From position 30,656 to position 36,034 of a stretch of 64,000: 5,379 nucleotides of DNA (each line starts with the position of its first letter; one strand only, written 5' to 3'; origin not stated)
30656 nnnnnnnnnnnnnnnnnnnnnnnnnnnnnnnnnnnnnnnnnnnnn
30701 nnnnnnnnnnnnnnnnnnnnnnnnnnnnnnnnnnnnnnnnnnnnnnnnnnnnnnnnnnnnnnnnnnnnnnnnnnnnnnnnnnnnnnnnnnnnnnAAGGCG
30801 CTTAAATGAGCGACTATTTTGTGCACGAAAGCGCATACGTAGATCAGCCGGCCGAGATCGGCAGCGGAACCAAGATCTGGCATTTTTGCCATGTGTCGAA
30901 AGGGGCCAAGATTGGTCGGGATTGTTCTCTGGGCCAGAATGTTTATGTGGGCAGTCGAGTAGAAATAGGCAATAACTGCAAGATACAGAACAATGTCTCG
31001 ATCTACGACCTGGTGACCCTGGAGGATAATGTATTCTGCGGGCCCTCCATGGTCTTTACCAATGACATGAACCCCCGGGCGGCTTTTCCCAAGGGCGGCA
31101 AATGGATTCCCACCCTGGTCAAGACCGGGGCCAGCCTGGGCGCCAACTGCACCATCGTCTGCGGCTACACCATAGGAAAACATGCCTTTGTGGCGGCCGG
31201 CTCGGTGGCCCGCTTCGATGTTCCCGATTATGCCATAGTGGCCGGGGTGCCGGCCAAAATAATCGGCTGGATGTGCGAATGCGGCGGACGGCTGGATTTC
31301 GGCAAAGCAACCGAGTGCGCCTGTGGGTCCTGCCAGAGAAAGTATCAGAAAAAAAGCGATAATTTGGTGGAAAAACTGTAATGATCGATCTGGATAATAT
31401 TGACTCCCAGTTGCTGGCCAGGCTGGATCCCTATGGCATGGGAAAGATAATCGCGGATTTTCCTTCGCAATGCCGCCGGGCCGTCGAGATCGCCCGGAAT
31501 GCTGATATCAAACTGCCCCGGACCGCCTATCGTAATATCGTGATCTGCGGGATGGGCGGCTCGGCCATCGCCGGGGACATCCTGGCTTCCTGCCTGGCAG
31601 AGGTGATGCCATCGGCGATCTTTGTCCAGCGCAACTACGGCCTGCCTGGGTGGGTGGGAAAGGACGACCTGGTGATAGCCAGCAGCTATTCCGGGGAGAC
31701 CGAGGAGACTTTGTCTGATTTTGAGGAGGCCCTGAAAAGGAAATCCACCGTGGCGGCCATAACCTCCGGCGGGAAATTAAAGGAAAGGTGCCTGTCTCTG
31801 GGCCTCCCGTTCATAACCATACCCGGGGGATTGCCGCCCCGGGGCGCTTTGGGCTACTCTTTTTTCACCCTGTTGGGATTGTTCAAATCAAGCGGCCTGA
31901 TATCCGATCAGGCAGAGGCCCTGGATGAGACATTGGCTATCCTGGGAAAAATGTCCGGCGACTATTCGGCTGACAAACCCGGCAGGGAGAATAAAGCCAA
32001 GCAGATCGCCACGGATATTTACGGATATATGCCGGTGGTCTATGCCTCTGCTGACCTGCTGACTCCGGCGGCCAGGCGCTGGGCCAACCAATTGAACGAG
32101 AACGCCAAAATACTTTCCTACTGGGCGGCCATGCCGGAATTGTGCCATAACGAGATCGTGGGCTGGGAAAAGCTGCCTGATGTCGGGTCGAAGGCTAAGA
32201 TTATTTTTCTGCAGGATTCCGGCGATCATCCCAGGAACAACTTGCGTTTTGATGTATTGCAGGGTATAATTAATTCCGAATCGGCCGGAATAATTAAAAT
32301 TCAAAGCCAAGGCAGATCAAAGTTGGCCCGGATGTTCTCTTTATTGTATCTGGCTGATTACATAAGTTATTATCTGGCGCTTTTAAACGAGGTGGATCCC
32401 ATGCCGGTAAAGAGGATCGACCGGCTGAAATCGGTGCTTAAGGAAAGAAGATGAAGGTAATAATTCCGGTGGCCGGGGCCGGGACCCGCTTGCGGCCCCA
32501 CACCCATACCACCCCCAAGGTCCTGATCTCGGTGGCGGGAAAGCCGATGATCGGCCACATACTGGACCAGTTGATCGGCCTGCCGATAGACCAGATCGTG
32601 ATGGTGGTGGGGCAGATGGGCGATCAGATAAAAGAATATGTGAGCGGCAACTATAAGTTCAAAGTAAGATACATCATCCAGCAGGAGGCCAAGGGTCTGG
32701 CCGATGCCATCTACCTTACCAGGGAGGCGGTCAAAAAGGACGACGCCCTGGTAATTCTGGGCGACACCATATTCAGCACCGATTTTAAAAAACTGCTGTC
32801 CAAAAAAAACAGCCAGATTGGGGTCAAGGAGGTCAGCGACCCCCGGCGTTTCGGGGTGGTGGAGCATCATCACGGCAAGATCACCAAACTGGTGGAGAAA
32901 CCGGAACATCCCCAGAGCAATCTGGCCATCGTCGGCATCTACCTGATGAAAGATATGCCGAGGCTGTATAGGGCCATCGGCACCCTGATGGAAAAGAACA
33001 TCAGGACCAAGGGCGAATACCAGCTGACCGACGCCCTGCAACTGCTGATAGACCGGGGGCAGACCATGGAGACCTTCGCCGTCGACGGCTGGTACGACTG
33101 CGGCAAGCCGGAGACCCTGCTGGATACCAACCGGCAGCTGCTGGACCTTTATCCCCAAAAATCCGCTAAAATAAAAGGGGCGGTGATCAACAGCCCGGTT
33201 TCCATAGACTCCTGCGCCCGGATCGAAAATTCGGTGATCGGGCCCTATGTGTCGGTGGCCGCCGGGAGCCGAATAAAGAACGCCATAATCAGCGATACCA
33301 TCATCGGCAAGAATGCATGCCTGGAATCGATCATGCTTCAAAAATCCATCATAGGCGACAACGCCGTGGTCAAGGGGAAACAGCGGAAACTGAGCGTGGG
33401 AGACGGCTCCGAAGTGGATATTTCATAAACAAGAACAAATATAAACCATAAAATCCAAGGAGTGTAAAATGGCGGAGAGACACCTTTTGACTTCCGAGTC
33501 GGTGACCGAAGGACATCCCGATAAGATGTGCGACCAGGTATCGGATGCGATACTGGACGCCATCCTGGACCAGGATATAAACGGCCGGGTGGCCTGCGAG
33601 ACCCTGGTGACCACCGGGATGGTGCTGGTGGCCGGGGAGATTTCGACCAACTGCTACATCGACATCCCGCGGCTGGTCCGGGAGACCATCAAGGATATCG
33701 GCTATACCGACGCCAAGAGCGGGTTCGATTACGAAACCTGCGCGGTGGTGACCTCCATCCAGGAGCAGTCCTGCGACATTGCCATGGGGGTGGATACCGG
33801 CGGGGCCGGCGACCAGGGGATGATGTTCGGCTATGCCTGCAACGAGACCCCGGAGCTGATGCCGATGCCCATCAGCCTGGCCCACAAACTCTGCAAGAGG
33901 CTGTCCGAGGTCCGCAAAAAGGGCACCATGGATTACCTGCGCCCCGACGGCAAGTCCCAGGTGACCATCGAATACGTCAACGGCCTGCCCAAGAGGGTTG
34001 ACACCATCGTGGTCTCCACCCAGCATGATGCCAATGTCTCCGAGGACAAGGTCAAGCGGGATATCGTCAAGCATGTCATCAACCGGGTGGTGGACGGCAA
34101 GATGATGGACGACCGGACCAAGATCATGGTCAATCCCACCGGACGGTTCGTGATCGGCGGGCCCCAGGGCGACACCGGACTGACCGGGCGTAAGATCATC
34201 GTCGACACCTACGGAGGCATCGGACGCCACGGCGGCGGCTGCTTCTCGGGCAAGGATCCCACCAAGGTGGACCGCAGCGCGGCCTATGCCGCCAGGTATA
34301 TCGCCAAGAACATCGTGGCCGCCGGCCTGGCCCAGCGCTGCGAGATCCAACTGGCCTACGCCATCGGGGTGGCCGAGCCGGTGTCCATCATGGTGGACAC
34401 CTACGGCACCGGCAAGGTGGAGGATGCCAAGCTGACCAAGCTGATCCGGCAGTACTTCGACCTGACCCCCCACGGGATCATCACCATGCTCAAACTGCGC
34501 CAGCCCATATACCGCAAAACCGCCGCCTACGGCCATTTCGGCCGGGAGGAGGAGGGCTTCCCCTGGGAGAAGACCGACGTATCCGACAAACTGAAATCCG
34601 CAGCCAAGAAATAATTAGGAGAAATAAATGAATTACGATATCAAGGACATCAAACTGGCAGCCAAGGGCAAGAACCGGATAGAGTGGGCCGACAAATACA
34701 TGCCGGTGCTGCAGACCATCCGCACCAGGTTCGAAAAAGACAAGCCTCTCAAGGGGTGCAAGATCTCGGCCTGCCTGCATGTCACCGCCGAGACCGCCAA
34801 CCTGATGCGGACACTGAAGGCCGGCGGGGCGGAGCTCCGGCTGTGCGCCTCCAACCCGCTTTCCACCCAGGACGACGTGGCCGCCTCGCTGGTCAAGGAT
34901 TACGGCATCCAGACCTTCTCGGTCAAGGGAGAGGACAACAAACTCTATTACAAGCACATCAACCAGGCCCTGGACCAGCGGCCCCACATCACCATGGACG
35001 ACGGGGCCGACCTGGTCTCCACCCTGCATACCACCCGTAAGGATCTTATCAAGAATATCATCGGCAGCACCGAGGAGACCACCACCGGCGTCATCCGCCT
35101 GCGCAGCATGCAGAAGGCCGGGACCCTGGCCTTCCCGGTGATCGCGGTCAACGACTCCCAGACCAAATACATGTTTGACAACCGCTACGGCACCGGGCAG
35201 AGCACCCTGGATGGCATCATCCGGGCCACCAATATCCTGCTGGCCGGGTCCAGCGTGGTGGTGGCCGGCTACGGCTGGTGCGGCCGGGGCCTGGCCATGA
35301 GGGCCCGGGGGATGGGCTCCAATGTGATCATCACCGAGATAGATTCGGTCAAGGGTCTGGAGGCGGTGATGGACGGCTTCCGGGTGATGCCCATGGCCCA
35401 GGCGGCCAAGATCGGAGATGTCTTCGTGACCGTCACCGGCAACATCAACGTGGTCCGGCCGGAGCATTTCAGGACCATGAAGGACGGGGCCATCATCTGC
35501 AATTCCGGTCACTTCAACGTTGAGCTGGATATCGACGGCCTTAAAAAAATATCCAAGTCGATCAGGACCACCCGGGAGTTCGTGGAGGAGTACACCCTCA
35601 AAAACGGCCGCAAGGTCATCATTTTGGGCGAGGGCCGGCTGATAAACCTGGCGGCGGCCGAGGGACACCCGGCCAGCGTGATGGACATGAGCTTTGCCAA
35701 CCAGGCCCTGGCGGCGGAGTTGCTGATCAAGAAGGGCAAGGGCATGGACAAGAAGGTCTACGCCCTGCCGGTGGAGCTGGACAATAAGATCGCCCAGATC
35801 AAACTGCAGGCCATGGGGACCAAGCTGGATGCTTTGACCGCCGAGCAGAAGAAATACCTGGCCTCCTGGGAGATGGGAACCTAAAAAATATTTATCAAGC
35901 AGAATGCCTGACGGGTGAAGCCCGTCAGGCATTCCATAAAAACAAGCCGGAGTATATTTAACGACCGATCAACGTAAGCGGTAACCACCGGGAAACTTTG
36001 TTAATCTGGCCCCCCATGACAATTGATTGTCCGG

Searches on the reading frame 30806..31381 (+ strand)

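Call 10: search_protein_families(library=pfam, proteins=[window:30806-31381:+], max_evalue=0.0001)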
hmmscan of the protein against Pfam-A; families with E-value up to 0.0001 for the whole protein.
window:30806-31381:+ (191 aa): 4 families
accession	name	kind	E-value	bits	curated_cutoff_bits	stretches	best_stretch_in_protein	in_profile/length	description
PF00132.30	Hexapep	-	1.1e-20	72.9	27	2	33-66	1-34/36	Bacterial transferase hexapeptide (six repeats)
PF14602.12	Hexapep_2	-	4.3e-09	36.4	27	1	35-67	3-33/34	Hexapeptide repeat of succinyl-transferase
PF25084.1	LbH_EIF2B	-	1e-08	35.6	54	1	6-83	12-92/105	EIF2B subunit epsilon LbH domain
PF25087.1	GMPPB_C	-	1.5e-05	25.1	39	0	45-78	4-37/110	GMPPB C-terminal domain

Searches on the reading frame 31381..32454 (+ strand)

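Call 10: search_protein_families(library=pfam, proteins=[window:31381-32454:+], max_evalue=0.0001)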
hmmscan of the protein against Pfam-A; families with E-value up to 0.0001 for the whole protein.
window:31381-32454:+ (357 aa): 2 families
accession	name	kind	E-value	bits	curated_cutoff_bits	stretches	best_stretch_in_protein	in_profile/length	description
PF10432.14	bact-PGI_C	-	8.6e-54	182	24.5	1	203-353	2-151/151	Bacterial phospho-glucose isomerase C-terminal SIS domain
PF01380.27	SIS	-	2.8e-08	34.1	25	1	51-129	6-88/131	SIS domain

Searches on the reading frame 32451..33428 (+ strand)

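Call 10: search_protein_families(library=pfam, proteins=[window:32451-33428:+], max_evalue=0.0001)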
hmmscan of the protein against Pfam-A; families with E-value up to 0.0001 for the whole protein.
window:32451-33428:+ (325 aa): 5 families
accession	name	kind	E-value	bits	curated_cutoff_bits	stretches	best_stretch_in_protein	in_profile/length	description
PF00483.29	NTP_transferase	-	1.8e-38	133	21.2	1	3-231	2-243/245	Nucleotidyl transferase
PF12804.13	NTP_transf_3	-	6.7e-11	43.1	27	1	4-110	2-102/160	MobA-like NTP transferase domain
PF25084.1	LbH_EIF2B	-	6.7e-07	29.7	54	1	237-309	14-83/105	EIF2B subunit epsilon LbH domain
PF24894.1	Hexapep_GlmU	-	7.4e-07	29.7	23.3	1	238-282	29-73/104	GlmU-like, C-terminal hexapeptide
PF01128.25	IspD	-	9.1e-06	26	27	1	1-105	1-99/221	2-C-methyl-D-erythritol 4-phosphate cytidylyltransferase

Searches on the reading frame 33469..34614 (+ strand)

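Call 10: search_protein_families(library=pfam, proteins=[window:33469-34614:+], max_evalue=0.0001)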
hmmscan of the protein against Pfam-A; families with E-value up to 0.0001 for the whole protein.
window:33469-34614:+ (381 aa): 3 families
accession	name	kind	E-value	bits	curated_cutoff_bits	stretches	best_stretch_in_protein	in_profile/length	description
PF02773.21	S-AdoMet_synt_C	-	3.4e-72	241.3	25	1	229-368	1-138/138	S-adenosylmethionine synthetase, C-terminal domain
PF02772.21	S-AdoMet_synt_M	-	1e-51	174.5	29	1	112-227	3-120/120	S-adenosylmethionine synthetase, central domain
PF00438.25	S-AdoMet_synt_N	-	9.1e-45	151.7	33.1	1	5-101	2-98/99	S-adenosylmethionine synthetase, N-terminal domain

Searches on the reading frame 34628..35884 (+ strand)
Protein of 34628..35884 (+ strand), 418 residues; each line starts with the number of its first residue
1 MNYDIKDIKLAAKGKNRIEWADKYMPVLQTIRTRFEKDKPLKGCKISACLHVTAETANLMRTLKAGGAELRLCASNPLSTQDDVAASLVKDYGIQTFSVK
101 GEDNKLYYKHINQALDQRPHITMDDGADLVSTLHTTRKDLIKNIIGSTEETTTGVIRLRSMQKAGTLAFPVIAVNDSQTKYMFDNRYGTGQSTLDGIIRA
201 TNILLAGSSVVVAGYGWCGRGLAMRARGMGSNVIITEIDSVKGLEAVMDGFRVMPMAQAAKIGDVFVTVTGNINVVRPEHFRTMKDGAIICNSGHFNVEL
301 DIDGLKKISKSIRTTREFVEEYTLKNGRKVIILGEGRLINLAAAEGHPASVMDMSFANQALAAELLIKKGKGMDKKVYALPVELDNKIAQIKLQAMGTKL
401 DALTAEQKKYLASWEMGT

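Call 10: search_protein_families(library=pfam, proteins=[window:34628-35884:+], max_evalue=0.0001)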
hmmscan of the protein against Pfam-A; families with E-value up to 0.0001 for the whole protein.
window:34628-35884:+ (418 aa): 4 families
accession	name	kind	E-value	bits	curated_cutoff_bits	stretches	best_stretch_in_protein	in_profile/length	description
PF05221.23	AdoHcyase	-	5.1e-68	229.8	25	2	2-136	1-139/299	S-adenosyl-L-homocysteine hydrolase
PF00670.27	AdoHcyase_NAD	-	1.7e-52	178.3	27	1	185-345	1-161/162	S-adenosyl-L-homocysteine hydrolase, NAD binding domain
PF07991.19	KARI_N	-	2.2e-06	27.8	20.6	1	205-300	2-101/165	Acetohydroxy acid isomeroreductase, NADPH-binding domain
PF02826.25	2-Hacid_dh_C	-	3.8e-06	26.8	25.1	1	205-294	34-127/178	D-isomer specific 2-hydroxyacid dehydrogenase, NAD binding domain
